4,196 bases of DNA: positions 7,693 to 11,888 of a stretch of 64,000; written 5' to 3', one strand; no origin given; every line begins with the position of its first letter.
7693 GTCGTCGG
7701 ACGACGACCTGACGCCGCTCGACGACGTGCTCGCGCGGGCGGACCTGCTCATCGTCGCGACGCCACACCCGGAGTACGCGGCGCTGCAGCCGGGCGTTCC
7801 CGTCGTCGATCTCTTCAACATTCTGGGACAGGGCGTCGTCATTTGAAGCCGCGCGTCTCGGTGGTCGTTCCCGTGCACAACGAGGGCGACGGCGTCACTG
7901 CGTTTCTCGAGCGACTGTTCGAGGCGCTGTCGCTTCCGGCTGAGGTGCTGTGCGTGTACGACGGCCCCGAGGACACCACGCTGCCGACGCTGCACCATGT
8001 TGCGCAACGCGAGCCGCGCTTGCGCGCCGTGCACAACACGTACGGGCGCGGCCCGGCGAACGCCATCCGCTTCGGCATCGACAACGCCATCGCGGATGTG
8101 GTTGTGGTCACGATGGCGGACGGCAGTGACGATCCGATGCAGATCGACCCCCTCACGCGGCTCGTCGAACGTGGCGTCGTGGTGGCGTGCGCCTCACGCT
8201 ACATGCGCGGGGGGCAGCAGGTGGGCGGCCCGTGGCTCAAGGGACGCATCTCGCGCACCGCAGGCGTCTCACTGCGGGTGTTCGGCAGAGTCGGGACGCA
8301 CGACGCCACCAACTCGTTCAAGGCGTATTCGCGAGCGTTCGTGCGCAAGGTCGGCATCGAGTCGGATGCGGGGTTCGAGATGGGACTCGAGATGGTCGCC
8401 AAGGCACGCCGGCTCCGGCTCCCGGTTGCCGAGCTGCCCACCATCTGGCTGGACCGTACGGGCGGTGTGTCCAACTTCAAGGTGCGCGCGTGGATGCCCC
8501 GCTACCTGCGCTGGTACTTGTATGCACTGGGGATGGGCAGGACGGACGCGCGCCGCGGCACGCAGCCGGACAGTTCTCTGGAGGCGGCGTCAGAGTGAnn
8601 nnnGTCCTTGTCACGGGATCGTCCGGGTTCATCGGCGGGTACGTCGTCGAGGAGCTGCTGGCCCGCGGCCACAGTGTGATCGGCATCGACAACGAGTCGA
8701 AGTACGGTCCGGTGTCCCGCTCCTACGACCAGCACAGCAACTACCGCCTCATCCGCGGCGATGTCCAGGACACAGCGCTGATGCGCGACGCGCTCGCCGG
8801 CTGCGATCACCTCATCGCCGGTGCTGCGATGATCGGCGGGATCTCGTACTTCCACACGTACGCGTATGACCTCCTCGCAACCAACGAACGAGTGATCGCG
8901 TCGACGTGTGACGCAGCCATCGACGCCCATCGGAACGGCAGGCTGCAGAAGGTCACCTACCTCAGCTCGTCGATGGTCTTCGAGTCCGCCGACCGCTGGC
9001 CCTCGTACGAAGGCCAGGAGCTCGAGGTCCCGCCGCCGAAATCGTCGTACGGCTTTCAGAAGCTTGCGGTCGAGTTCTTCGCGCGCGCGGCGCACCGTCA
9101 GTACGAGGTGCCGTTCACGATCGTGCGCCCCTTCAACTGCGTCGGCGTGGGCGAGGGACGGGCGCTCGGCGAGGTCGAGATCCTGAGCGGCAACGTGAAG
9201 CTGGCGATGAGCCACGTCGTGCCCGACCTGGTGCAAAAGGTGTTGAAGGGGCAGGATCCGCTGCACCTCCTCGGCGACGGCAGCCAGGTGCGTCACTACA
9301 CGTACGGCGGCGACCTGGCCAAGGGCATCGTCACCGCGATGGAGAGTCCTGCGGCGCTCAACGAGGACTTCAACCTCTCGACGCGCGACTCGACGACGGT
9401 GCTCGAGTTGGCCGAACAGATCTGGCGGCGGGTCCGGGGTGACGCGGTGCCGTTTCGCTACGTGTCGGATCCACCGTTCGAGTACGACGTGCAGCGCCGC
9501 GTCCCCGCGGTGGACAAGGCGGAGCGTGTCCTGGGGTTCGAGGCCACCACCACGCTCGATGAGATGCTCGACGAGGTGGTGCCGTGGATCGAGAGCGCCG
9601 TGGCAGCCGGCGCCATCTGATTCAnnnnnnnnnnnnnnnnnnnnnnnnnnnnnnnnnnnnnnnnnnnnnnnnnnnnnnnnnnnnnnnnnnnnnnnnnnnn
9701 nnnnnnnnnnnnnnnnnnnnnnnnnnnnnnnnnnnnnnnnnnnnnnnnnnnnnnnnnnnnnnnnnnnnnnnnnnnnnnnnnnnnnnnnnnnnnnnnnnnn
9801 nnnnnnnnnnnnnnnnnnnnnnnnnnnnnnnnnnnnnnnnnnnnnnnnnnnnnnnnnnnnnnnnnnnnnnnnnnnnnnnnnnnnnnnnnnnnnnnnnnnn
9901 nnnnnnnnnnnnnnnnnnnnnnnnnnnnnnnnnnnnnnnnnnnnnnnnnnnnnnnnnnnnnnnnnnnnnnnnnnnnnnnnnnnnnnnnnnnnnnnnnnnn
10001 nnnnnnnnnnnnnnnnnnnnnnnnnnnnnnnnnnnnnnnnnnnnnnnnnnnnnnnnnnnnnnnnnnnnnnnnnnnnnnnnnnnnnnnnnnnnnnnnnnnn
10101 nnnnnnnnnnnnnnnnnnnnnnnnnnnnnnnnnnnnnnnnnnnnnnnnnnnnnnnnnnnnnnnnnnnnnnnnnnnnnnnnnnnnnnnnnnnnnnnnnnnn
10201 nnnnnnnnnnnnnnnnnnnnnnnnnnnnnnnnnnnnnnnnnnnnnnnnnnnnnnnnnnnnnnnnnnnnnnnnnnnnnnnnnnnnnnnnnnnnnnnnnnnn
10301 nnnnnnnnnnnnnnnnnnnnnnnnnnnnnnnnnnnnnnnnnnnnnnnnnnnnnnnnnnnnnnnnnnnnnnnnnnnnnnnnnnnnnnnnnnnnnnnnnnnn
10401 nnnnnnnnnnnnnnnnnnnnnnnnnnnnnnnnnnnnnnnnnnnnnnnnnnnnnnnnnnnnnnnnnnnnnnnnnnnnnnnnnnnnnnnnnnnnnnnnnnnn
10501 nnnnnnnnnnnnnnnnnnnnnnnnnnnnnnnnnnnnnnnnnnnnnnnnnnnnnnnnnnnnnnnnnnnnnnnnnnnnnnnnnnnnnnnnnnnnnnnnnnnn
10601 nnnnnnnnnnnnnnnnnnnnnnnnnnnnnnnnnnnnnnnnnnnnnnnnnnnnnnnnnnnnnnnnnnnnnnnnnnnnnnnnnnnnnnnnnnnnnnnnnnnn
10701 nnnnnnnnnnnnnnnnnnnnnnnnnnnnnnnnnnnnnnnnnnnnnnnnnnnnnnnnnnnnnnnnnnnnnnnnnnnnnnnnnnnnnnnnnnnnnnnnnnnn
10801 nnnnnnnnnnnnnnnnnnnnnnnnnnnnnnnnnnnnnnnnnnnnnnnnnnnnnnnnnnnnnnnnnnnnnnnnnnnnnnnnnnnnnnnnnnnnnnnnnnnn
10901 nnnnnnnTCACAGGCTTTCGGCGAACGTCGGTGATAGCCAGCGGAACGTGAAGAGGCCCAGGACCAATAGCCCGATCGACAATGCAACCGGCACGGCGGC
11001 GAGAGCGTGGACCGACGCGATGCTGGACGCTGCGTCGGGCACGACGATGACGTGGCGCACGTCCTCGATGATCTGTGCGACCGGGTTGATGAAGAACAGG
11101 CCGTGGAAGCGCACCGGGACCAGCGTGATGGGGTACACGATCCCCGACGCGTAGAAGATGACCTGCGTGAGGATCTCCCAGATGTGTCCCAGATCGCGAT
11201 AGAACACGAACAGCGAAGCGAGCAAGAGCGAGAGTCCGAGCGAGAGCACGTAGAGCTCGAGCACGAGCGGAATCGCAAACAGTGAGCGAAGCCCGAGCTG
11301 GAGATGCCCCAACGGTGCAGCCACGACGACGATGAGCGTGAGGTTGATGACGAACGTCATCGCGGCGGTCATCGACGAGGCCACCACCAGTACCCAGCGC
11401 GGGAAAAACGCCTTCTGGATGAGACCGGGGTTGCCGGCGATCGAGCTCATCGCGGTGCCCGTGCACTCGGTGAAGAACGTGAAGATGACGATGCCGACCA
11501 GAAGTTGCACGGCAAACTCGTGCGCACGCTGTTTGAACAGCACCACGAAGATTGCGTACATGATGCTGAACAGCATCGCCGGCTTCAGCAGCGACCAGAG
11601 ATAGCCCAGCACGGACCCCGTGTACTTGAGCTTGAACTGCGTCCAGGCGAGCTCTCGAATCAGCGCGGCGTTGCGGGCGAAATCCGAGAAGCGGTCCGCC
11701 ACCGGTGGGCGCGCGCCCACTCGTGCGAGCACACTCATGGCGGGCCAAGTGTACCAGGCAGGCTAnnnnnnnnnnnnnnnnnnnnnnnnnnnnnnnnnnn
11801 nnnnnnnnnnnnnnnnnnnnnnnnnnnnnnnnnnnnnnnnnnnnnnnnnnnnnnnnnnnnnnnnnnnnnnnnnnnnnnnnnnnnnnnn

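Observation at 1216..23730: Unrecognised ~42-aa tandem repeat shared by three secreted enzymes (metzincin protease, FG-GAP/FN3 protein, CHAP amidase)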

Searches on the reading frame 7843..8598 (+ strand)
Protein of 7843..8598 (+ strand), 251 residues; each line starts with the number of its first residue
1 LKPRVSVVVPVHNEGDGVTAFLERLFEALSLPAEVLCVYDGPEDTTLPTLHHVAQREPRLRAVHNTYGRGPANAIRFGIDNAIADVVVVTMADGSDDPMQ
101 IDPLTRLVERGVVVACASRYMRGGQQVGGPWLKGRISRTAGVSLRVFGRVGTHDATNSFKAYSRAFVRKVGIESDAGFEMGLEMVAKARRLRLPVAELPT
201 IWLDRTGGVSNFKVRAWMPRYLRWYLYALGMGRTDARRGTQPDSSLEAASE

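Call 17: search_protein_families(library=pfam, proteins=[window:7843-8598:+], max_evalue=0.001)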
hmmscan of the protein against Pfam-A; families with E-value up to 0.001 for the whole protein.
window:7843-8598:+ (251 aa): 1 family
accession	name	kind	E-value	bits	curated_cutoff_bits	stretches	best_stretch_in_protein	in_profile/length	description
PF00535.33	Glycos_transf_2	-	8.4e-21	75.1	23.3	1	6-170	1-167/168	Glycosyl transferase family 2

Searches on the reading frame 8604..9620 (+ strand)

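Call 42: search_protein_families(library=ncbifam, proteins=[window:8604-9620:+], max_evalue=0.00001)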
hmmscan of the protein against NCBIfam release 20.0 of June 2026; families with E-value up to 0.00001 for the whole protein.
window:8604-9620:+ (338 aa): 13 families
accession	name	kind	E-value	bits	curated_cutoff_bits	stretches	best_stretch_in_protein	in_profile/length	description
TIGR04180.1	EDH_00030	hypoth_equivalog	6e-28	97.8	475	1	1-313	1-293/297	NAD-dependent 4,6-dehydratase LegB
TIGR01179.1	galE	equivalog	4.1e-26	91.6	262.3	1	1-331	2-327/332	UDP-glucose 4-epimerase GalE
NF007956.0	PRK10675.1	subfamily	1e-21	77.4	394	1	1-328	3-328/338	UDP-glucose 4-epimerase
TIGR01181.1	dTDP_gluc_dehyt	equivalog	1.1e-20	74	365.1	1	1-330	2-312/321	dTDP-glucose 4,6-dehydratase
NF011728.1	PRK15181.1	equivalog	4.2e-16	58.9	760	1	2-278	19-289/348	Vi polysaccharide biosynthesis UDP-N-acetylglucosaminuronic acid C-4 epimerase TviC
NF047922.1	GDPFucSynFcl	equivalog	3.6e-15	56.2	500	1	67-328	54-300/308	GDP-L-fucose synthase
TIGR03466.1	HpnA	hypoth_equivalog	1.3e-13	50.6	367.65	1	1-182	3-173/327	hopanoid-associated sugar epimerase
NF008872.0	PRK11908.1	equivalog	1.5e-11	43.9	294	1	1-329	4-335/349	bifunctional UDP-4-keto-pentose/UDP-xylose synthase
NF042422.1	oxyalk_red_OleD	equivalog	3.3e-10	39.9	580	1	1-144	3-131/329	2-alkyl-3-oxoalkanoate reductase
TIGR02197.1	heptose_epim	equivalog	1.3e-08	34.4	274.6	1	1-290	1-272/316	ADP-glyceromanno-heptose 6-epimerase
NF005998.1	PRK08125.1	equivalog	4e-08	32.1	777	0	166-326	480-646/649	bifunctional UDP-4-amino-4-deoxy-L-arabinose formyltransferase/UDP-glucuronic acid oxidase ArnA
TIGR01746.1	Thioester-redct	subfamily_domain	4.4e-07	29.5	213.35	0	1-208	2-225/371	thioester reductase domain-containing protein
NF042423.1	oxyalk_red_Shew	equivalog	9.6e-06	24.9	580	0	1-105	11-109/331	2-alkyl-3-oxoalkanoate reductase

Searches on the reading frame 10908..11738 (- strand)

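Call 81: search_protein_families(library=pfam, proteins=[window:10908-11738:-], max_evalue=0.001)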
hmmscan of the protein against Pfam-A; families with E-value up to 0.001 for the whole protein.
window:10908-11738:- (276 aa): 1 family
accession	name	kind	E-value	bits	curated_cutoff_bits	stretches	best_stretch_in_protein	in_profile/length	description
PF01061.29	ABC2_membrane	-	5.2e-16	59.2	26.9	1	27-230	3-209/211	ABC-2 type transporter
